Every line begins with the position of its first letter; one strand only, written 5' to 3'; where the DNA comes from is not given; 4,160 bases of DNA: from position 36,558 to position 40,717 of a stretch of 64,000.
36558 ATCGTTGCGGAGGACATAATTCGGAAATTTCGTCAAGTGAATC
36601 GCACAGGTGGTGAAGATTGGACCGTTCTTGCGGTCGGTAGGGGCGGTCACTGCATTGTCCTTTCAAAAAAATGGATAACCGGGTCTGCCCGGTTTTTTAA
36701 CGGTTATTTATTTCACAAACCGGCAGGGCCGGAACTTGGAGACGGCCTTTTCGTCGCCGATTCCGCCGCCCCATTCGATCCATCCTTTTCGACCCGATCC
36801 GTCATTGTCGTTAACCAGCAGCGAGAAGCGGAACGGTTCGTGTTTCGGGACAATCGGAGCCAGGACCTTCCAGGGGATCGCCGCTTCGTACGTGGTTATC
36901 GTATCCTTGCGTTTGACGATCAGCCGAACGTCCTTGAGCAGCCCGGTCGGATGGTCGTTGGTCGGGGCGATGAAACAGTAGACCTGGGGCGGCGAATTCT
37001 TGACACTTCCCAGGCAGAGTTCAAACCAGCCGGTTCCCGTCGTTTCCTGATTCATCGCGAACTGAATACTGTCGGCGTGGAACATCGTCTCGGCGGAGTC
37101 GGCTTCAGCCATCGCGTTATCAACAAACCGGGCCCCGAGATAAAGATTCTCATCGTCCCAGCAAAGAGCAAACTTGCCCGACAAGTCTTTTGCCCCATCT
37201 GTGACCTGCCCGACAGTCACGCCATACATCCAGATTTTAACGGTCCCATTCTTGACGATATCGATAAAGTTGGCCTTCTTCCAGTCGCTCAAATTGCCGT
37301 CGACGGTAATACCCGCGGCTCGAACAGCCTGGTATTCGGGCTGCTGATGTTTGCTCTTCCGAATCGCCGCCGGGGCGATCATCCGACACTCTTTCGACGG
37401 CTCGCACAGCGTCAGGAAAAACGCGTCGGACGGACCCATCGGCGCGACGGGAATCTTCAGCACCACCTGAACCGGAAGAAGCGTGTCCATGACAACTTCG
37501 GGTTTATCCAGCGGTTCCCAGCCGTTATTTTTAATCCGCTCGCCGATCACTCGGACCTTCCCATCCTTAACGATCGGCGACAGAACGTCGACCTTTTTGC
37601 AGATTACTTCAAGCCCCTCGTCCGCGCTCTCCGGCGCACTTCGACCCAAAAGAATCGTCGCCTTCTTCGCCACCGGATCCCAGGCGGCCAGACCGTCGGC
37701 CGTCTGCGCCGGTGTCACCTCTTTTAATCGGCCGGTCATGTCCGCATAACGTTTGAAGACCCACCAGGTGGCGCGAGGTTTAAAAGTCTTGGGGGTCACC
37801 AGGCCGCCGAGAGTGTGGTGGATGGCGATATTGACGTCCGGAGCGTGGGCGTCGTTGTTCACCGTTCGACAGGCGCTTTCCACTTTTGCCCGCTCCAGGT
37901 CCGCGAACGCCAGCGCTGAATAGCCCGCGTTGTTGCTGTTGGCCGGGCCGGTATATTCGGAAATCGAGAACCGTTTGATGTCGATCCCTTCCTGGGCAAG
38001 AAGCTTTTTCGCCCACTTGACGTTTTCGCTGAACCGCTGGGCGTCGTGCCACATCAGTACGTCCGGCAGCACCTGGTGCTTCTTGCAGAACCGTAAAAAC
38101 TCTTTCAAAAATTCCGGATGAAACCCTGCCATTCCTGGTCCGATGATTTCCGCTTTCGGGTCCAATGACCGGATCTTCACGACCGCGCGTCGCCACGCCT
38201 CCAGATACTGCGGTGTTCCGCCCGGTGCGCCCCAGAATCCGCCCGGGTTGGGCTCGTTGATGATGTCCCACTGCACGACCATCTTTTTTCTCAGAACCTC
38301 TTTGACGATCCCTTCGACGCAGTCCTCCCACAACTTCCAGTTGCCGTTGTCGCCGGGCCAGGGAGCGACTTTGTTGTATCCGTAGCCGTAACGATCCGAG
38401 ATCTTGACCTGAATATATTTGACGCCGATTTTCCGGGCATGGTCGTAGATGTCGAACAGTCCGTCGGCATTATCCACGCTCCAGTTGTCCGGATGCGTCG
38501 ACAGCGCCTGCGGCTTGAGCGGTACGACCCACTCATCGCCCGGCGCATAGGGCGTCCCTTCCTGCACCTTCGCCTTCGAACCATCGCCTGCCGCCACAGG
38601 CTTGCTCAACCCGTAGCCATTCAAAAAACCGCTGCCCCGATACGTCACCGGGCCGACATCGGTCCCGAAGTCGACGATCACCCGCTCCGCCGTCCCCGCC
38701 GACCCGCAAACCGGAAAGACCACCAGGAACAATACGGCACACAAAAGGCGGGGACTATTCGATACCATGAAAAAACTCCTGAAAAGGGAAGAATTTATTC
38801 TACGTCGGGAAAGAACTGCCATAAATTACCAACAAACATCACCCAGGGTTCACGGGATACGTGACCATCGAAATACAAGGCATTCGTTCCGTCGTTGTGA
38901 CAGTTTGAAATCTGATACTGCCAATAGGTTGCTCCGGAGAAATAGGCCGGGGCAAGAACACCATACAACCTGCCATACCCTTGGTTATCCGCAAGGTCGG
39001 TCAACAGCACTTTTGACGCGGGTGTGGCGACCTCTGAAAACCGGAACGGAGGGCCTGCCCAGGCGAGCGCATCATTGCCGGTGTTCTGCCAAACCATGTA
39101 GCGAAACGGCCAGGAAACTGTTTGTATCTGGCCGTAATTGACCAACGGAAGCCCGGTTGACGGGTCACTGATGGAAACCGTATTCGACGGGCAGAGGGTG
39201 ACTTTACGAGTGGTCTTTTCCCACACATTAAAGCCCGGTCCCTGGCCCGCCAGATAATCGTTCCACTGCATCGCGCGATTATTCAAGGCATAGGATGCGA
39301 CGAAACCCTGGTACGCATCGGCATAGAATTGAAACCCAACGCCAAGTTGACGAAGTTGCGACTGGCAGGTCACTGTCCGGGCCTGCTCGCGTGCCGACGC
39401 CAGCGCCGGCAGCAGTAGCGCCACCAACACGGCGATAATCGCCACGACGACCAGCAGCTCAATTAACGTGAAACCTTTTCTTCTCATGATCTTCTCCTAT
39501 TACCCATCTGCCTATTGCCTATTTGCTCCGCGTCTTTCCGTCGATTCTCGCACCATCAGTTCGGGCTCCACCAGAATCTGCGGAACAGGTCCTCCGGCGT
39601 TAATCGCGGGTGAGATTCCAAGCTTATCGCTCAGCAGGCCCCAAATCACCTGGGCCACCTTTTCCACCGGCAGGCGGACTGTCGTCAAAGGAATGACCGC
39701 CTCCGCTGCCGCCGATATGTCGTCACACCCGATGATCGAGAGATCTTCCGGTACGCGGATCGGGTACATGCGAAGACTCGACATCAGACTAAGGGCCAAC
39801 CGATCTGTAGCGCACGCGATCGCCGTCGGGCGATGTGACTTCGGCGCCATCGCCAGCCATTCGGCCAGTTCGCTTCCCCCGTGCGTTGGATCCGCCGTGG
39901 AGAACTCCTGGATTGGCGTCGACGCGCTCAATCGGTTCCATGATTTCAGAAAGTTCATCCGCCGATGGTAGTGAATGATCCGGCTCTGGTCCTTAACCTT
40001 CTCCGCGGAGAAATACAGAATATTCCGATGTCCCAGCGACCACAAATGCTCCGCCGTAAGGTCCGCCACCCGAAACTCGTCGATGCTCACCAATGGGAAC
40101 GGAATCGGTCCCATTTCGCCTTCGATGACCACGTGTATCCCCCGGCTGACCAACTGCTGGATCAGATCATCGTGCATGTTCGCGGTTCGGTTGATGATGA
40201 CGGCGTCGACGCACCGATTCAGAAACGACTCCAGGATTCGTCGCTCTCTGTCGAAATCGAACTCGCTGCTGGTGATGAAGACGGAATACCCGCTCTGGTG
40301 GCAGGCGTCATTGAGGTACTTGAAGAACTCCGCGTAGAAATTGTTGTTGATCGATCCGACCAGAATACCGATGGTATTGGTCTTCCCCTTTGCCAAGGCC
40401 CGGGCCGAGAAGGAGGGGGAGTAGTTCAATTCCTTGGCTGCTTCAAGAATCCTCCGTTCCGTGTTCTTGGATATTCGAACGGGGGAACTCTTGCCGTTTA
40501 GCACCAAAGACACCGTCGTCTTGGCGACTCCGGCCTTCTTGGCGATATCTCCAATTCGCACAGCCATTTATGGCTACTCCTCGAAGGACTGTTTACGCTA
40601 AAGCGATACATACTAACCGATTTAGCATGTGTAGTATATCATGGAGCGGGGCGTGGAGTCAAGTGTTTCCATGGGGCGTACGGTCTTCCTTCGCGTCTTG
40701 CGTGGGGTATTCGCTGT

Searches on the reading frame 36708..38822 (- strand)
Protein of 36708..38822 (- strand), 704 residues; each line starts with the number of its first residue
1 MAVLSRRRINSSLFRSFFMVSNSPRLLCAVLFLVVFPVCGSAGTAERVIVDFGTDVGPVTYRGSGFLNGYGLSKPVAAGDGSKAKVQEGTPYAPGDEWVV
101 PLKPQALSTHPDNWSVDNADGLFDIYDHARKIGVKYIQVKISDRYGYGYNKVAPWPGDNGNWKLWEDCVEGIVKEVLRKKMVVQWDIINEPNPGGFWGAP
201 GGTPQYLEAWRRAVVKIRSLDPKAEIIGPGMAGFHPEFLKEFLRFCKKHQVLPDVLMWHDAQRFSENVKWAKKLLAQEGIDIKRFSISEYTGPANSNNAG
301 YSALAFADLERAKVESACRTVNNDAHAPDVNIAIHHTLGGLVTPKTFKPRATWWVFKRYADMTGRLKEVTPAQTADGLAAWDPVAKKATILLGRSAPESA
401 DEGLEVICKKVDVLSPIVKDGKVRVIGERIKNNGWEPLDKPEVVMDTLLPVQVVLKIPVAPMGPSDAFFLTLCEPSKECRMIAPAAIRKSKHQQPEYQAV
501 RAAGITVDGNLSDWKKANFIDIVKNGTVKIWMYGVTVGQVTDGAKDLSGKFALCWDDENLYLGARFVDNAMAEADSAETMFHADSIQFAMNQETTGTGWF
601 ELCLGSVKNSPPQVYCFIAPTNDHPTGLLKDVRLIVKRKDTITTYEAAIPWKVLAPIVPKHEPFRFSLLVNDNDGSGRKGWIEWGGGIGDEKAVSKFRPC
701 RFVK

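Call 15: search_protein_families(library=pfam, proteins=[window:36708-38822:-], max_evalue=0.00001)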
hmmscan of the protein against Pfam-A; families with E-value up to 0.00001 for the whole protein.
window:36708-38822:- (704 aa): 2 families
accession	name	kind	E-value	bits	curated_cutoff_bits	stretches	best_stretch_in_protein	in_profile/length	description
PF06452.16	CBM9_1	-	1.3e-09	38.6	23.4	1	536-684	21-163/185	Carbohydrate family 9 binding domain-like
PF01229.23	Glyco_hydro_39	-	8.6e-06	25.3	26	0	162-260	124-225/472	Glycosyl hydrolases family 39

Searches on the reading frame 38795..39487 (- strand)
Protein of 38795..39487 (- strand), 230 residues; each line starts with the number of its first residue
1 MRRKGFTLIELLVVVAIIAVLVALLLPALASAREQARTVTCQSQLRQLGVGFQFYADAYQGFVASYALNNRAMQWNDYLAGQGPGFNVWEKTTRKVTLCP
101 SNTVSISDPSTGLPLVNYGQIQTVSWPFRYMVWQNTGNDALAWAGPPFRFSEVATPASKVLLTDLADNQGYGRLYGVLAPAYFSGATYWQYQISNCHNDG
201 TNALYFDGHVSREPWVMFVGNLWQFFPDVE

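Call 15: search_protein_families(library=pfam, proteins=[window:38795-39487:-], max_evalue=0.00001)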
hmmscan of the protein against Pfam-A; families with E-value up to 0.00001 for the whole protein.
window:38795-39487:- (230 aa): 2 families
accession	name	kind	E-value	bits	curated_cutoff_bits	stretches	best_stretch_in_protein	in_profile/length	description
PF07963.17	N_methyl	-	2.5e-08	33.6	21.2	1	2-26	3-27/27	Prokaryotic N-terminal methylation motif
PF07596.16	SBP_bac_10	-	2.3e-07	31.6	23.3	0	31-62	2-33/268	Protein of unknown function (DUF1559)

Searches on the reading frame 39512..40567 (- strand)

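Call 15: search_protein_families(library=pfam, proteins=[window:39512-40567:-], max_evalue=0.00001)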
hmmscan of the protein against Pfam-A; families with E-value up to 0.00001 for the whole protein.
window:39512-40567:- (351 aa): 4 families
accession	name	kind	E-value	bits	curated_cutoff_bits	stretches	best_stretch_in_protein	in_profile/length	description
PF13377.12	Peripla_BP_3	-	2e-27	96.7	26.5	1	172-343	1-167/167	Periplasmic binding protein-like domain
PF00356.27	LacI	-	2.9e-14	53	27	1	5-52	2-46/46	Bacterial regulatory proteins, lacI family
PF00532.27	Peripla_BP_1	-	3.2e-14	53.5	22.2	1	64-266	2-202/281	Periplasmic binding proteins and sugar binding domain of LacI family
PF13407.12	Peripla_BP_4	-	2.7e-06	27.6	35.1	1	66-148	1-85/258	Periplasmic binding protein domain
